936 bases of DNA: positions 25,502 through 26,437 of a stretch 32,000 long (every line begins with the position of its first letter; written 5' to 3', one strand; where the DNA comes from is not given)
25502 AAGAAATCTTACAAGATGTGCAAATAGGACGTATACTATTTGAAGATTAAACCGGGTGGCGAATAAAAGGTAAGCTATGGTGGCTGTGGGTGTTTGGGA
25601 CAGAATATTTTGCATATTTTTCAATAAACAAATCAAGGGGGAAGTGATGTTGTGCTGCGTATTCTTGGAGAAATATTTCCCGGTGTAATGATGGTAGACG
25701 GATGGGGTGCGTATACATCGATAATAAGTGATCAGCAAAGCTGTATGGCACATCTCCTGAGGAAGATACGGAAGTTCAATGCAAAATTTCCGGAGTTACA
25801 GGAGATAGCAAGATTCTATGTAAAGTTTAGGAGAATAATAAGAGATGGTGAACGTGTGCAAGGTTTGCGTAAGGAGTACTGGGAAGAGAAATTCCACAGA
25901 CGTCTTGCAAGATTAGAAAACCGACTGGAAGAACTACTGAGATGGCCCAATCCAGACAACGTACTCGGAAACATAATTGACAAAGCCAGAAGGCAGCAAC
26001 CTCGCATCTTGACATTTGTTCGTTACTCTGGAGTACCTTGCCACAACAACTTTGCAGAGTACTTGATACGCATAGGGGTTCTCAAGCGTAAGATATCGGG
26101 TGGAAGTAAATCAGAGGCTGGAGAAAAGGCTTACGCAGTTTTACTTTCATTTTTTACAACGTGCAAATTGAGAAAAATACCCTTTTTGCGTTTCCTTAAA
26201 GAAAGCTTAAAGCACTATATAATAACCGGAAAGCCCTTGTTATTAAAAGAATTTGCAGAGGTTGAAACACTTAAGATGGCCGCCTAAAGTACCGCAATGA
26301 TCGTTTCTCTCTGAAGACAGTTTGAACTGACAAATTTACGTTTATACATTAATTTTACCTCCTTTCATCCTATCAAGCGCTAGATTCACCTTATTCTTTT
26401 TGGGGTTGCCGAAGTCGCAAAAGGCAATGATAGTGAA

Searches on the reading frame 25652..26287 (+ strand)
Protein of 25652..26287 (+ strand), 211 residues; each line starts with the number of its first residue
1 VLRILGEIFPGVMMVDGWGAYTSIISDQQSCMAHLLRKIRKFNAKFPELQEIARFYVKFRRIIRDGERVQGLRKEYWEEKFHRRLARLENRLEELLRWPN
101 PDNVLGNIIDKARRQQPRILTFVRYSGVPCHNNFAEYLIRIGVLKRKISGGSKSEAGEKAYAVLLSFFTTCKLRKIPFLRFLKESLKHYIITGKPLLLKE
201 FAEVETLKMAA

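Call 27: search_protein_families(library=pfam, proteins=[window:25652-26287:+], max_evalue=0.01)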
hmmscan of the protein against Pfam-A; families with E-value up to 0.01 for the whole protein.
window:25652-26287:+ (211 aa): 1 family
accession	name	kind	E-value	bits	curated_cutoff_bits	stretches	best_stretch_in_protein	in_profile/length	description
PF03050.20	DDE_Tnp_IS66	-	2.6e-21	76.7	23.1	1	3-159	121-283/284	Transposase IS66 family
